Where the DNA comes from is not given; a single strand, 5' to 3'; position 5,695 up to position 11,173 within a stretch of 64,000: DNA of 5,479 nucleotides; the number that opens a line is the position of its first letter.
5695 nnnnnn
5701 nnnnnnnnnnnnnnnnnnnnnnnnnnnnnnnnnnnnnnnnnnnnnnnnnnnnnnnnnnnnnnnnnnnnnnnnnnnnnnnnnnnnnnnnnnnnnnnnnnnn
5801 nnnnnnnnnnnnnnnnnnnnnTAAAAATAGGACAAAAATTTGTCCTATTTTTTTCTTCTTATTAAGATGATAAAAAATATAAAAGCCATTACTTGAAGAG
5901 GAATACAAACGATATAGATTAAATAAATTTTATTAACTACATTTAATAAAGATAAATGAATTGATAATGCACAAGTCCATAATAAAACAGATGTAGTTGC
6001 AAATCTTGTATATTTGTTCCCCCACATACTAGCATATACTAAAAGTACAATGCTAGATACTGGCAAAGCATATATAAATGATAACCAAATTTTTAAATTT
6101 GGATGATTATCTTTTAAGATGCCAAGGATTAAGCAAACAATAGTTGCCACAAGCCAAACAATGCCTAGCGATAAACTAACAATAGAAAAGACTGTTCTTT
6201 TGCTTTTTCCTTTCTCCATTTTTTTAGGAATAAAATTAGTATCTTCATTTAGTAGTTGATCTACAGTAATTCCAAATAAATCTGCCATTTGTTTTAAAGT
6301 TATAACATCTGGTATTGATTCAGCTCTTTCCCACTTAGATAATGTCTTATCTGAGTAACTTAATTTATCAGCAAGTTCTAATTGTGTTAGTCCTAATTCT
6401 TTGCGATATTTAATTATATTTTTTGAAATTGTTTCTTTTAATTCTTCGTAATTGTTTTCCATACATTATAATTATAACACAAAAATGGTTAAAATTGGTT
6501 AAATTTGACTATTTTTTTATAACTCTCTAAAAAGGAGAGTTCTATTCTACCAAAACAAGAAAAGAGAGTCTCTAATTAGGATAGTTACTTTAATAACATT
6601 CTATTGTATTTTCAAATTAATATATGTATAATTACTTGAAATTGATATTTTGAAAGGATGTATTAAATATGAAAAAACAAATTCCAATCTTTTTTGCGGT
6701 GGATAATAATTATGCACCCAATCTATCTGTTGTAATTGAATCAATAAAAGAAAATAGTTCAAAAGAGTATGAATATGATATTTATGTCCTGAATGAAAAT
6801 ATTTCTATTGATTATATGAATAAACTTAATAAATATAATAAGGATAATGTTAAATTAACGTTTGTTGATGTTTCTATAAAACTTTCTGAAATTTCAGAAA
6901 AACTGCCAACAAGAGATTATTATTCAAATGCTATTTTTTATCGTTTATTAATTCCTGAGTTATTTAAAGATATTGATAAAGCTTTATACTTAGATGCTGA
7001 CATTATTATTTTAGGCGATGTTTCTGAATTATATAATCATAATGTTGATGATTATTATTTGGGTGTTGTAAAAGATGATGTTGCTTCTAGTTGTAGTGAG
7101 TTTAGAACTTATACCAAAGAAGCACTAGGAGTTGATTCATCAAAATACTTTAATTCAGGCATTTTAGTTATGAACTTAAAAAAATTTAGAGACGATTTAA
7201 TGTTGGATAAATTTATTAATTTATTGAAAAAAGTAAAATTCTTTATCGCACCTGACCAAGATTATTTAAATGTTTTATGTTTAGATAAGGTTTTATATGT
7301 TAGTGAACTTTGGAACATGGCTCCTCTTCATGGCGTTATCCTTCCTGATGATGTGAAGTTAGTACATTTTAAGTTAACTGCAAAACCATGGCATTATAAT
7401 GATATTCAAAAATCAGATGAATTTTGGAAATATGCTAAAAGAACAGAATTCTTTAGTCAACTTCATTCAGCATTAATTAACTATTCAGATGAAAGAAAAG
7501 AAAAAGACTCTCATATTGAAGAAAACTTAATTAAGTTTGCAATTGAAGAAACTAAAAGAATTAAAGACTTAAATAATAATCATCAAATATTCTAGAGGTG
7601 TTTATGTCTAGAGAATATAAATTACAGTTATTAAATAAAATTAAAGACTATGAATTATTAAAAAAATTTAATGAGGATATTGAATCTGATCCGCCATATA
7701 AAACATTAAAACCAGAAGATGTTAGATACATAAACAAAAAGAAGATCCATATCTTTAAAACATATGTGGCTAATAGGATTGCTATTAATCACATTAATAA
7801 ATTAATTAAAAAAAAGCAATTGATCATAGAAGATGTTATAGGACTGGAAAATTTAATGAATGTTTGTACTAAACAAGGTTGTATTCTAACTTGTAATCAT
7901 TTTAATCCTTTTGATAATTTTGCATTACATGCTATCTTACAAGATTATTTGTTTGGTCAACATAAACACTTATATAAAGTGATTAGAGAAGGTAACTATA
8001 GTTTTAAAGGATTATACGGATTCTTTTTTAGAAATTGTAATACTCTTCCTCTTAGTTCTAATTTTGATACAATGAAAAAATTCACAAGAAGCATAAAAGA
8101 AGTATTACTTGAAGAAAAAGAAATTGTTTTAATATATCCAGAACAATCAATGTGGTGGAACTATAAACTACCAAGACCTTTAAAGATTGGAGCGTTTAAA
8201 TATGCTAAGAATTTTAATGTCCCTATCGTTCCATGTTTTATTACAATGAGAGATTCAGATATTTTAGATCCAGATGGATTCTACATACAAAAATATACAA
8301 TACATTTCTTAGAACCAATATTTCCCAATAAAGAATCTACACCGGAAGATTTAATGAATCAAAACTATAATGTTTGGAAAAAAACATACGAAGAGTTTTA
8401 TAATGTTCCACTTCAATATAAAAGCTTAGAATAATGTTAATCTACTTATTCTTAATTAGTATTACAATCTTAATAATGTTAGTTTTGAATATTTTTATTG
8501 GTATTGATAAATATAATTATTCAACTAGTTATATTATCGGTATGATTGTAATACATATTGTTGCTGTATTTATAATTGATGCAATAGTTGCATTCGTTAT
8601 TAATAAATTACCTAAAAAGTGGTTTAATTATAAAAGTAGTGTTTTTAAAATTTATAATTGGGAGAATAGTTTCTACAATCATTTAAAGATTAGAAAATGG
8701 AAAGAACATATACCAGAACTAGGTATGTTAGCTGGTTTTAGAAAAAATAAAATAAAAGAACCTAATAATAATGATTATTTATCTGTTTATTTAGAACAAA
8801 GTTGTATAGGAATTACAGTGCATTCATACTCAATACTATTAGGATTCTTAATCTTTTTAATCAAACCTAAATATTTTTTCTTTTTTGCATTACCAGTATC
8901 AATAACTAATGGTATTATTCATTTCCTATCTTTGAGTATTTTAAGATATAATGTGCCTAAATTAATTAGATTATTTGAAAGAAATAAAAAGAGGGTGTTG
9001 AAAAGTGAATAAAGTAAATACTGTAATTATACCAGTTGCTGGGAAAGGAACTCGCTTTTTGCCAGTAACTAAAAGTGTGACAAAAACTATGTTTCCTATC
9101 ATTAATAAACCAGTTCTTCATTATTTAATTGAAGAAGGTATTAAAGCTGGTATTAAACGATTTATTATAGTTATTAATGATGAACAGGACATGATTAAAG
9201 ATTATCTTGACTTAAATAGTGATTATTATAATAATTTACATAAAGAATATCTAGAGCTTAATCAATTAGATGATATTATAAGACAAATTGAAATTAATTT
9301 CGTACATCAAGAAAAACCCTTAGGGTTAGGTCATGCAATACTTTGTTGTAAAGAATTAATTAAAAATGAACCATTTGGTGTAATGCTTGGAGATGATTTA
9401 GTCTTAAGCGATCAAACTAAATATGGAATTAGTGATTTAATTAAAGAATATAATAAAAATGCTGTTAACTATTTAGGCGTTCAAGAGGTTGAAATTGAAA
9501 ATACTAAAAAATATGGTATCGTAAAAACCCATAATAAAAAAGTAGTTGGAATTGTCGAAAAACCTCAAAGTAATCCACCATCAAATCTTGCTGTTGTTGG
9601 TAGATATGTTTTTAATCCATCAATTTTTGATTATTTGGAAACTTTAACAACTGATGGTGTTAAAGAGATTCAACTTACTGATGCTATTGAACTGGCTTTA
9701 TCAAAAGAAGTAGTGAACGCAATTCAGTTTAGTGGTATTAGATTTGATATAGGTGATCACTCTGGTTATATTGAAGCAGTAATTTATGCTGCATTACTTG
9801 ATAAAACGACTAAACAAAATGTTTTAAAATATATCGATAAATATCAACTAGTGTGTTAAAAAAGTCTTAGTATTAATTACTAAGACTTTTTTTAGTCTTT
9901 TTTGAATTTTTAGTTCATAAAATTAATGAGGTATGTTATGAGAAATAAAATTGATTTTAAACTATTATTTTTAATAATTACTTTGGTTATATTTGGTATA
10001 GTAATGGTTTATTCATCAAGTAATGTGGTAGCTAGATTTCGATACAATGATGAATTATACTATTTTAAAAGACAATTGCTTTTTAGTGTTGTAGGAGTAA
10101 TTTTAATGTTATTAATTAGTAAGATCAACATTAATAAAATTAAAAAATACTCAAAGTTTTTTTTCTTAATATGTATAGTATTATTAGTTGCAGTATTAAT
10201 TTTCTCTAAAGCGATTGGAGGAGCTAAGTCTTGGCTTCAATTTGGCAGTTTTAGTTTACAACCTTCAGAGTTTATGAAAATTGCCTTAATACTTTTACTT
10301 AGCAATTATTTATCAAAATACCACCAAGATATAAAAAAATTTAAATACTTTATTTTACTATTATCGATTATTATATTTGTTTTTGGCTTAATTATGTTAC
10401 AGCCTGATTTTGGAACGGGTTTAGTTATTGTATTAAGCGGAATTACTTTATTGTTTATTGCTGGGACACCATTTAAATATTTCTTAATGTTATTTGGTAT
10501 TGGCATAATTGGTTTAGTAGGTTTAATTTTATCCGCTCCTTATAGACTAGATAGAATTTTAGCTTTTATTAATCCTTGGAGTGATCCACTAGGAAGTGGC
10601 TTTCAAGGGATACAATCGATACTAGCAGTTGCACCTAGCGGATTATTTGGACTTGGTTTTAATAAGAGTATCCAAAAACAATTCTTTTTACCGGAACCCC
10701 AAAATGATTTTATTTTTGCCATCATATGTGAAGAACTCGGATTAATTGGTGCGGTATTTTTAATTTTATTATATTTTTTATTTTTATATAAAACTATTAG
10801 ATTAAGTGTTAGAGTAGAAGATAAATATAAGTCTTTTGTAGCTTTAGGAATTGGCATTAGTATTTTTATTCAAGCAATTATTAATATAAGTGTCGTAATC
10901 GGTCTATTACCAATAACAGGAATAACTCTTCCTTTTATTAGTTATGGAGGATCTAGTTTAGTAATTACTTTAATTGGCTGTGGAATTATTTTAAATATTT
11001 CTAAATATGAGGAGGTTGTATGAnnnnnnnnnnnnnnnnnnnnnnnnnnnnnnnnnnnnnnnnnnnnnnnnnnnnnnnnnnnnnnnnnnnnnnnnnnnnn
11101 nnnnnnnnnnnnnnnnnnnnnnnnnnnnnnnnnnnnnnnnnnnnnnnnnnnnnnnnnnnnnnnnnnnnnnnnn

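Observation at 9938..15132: Division/cell-wall cluster runs ftsW-murG-murB, then a cotJ-like pair, then ftsZ, with no ftsA or divIB/ftsQ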

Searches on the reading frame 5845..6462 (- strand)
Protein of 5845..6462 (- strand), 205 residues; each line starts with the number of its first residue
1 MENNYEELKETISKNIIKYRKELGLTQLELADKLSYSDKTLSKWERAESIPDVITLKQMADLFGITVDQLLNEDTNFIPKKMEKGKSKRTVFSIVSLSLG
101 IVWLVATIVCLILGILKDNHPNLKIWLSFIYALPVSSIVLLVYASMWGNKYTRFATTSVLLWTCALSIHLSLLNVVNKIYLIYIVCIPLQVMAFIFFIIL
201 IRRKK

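Call 16: search_protein_families(library=pfam, proteins=[window:5845-6462:-], max_evalue=0.01)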
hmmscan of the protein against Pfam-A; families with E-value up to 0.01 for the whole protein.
window:5845-6462:- (205 aa): 6 families
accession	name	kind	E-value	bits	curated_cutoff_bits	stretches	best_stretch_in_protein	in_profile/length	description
PF01381.28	HTH_3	-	1.2e-14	54.5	23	1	16-70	1-55/55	Helix-turn-helix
PF12844.13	HTH_19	-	1.9e-07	31.3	30.2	1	15-72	3-60/64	Helix-turn-helix domain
PF13560.12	HTH_31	-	1.6e-06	28.8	27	1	19-69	9-60/64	Helix-turn-helix domain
PF25469.1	HTH_NWD1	-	0.00039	20.8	27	1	22-71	47-95/125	NWD1-like, winged helix-turn-helix domain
PF07695.17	7TMR-DISM_7TM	-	0.0021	18.5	29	1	101-198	99-198/205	7TM diverse intracellular signalling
PF20584.3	DUF6787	-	0.0038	18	27.5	1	102-149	13-60/79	Family of unknown function (DUF6787)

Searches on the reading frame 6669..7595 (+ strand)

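Call 11: search_protein_families(library=pfam, proteins=[window:6669-7595:+], max_evalue=0.001)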
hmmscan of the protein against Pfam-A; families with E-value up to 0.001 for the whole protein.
window:6669-7595:+ (308 aa): 2 families
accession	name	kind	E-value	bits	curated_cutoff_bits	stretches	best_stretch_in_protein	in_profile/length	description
PF01501.26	Glyco_transf_8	-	4.9e-48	164.3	24.3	1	6-244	1-252/253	Glycosyl transferase family 8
PF18404.7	Glyco_transf_24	-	4e-07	30.1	25.7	1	12-183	9-180/268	Glucosyltransferase 24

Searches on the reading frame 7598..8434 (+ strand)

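Call 3: search_protein_families(library=pfam, proteins=[window:7598-8434:+], max_evalue=0.01)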
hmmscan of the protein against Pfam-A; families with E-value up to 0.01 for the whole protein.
window:7598-8434:+ (278 aa): 1 family
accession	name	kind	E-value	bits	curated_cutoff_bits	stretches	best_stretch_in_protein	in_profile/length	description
PF01553.26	Acyltransferase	-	1.3e-14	54.6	23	1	84-215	5-131/132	Acyltransferase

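Call 4: search_protein_families(library=ncbifam, proteins=[window:7598-8434:+], max_evalue=0.01)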
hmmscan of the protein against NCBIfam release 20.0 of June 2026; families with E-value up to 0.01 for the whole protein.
window:7598-8434:+ (278 aa): 1 family
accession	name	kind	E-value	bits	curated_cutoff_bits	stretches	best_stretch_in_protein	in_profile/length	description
TIGR00530.1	AGP_acyltrn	subfamily_domain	3.9e-07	29.9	102.95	1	88-214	11-128/130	1-acylglycerol-3-phosphate O-acyltransferase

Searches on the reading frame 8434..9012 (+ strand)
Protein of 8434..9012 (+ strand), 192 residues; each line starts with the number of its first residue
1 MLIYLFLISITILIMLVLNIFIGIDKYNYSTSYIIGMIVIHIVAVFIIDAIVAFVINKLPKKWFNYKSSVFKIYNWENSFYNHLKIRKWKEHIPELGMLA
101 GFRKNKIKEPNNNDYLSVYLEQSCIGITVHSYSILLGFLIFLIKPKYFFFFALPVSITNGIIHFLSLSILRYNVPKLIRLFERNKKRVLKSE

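Call 3: search_protein_families(library=pfam, proteins=[window:8434-9012:+], max_evalue=0.01)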
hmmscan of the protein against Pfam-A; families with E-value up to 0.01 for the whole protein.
window:8434-9012:+ (192 aa): 1 family
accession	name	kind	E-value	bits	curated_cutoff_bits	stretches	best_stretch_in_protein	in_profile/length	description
PF18927.5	CrtO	-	8.2e-20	71.8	27.3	1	68-183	2-123/123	Glycosyl-4,4'-diaponeurosporenoate acyltransferase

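Call 4: search_protein_families(library=ncbifam, proteins=[window:8434-9012:+], max_evalue=0.01)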
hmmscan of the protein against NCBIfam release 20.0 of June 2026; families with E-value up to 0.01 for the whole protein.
window:8434-9012:+ (192 aa): 1 family
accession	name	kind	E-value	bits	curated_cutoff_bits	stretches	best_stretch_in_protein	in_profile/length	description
NF045996.1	MAG0920_fam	subfamily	0.0065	15.9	43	1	2-115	65-165/232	MAG0920 family protein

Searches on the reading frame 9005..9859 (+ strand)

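Call 3: search_protein_families(library=pfam, proteins=[window:9005-9859:+], max_evalue=0.01)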
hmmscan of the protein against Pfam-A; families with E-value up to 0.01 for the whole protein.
window:9005-9859:+ (284 aa): 2 families
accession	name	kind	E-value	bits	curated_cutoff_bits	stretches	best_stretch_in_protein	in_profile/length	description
PF00483.29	NTP_transferase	-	4.1e-36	125.2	21.2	1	8-258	3-238/245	Nucleotidyl transferase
PF12804.13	NTP_transf_3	-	0.0043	17.7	27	0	8-63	2-52/160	MobA-like NTP transferase domain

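Call 4: search_protein_families(library=ncbifam, proteins=[window:9005-9859:+], max_evalue=0.01)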
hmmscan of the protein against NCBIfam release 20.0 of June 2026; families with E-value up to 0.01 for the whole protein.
window:9005-9859:+ (284 aa): 32 families (the best 25 are shown)
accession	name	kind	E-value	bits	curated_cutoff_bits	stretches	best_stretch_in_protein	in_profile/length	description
TIGR01099.1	galU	equivalog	1.6e-77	260.6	326.8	1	5-258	2-261/261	UTP--glucose-1-phosphate uridylyltransferase GalU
NF009928.0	PRK13389.1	equivalog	7e-49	166.6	548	1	2-276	6-293/302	UTP--glucose-1-phosphate uridylyltransferase GalU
TIGR01208.1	rmlA_long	equivalog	5.9e-44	150.4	320.25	2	87-272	64-241/353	glucose-1-phosphate thymidylyltransferase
TIGR03992.1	Arch_glmU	subfamily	4e-42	144.5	292.1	1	7-259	3-224/393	bifunctional sugar-1-phosphate nucleotidylyltransferase/acetyltransferase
NF007516.0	PRK10122.1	equivalog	1e-39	136.5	534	1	7-279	6-293/297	UTP--glucose-1-phosphate uridylyltransferase GalF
NF041313.1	UDPGP_AglF_Halo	equivalog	1.3e-36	126.2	400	2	86-252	62-224/234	UTP--glucose-1-phosphate uridylyltransferase AglF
TIGR01105.1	galF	equivalog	3.4e-36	124.9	659.2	1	7-265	6-279/297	GalU regulator GalF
NF041173.1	Sug_nt_acttase_Thmprot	equivalog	7.2e-27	94.3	600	1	7-270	3-233/405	bifunctional sugar-1-phosphate nucleotidylyltransferase/acetyltransferase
TIGR01207.1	rmlA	equivalog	9.6e-24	84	360.65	1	8-269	3-243/286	glucose-1-phosphate thymidylyltransferase RfbA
NF012024.0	PRK15480.1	equivalog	2.9e-19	69.3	588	1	4-267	3-245/292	glucose-1-phosphate thymidylyltransferase RfbA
TIGR01173.1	glmU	equivalog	1e-17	64.1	366.85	1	7-242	3-214/452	bifunctional UDP-N-acetylglucosamine diphosphorylase/glucosamine-1-phosphate N-acetyltransferase GlmU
NF052502.1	man1P_GTase_Rv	exception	1.5e-16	60.2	440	1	8-212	4-183/352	mannose-1-phosphate guanylyltransferase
NF010934.1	PRK14354.1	equivalog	2.7e-15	55.9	450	2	96-242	63-214/447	bifunctional UDP-N-acetylglucosamine diphosphorylase/glucosamine-1-phosphate N-acetyltransferase GlmU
NF010935.0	PRK14355.1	equivalog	6e-15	54.8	718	2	93-235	66-212/459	bifunctional UDP-N-acetylglucosamine diphosphorylase/glucosamine-1-phosphate N-acetyltransferase GlmU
NF010937.0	PRK14357.1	equivalog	5e-13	48.7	658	1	8-239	4-207/448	bifunctional UDP-N-acetylglucosamine diphosphorylase/glucosamine-1-phosphate N-acetyltransferase GlmU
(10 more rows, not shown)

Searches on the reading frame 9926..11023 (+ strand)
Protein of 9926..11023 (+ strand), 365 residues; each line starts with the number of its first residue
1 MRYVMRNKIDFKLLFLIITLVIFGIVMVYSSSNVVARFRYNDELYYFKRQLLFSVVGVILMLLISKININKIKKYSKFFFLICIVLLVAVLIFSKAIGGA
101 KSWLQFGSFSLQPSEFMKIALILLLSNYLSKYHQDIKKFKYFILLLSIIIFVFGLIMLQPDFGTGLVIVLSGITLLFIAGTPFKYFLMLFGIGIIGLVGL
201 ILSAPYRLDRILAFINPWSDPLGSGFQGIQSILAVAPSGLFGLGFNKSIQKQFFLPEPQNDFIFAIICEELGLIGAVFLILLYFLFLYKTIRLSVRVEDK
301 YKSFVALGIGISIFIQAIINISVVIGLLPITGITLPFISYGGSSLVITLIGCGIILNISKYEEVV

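Call 3: search_protein_families(library=pfam, proteins=[window:9926-11023:+], max_evalue=0.01)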
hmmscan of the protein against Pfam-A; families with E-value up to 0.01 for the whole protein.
window:9926-11023:+ (365 aa): 1 family
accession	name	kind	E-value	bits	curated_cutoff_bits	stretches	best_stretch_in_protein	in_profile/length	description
PF01098.24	FTSW_RODA_SPOVE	-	1.4e-112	376.7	26.4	1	13-362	3-354/356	Cell cycle protein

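Call 4: search_protein_families(library=ncbifam, proteins=[window:9926-11023:+], max_evalue=0.01)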
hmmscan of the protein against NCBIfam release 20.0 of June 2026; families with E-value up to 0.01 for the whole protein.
window:9926-11023:+ (365 aa): 6 families
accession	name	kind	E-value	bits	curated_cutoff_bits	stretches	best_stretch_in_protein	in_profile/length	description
TIGR02615.1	spoVE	exception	4.6e-123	411.2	448.8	1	10-360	1-354/354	stage V sporulation protein E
TIGR02614.1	ftsW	equivalog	4.4e-117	391.1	337.5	1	11-361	2-356/357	putative lipid II flippase FtsW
TIGR02210.1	rodA_shape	equivalog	1.3e-96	323.9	336.7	1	10-360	1-354/357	rod shape-determining protein RodA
NF008042.0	PRK10774.1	equivalog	5.4e-79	266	493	1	10-358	36-388/405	cell division protein FtsW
NF008060.0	PRK10794.1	equivalog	1.3e-60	205.3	590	1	5-361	12-362/370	peptidoglycan glycosyltransferase MrdB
NF037961.1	RodA_shape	subfamily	9.4e-56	189.9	150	2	11-205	2-195/415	rod shape-determining protein RodA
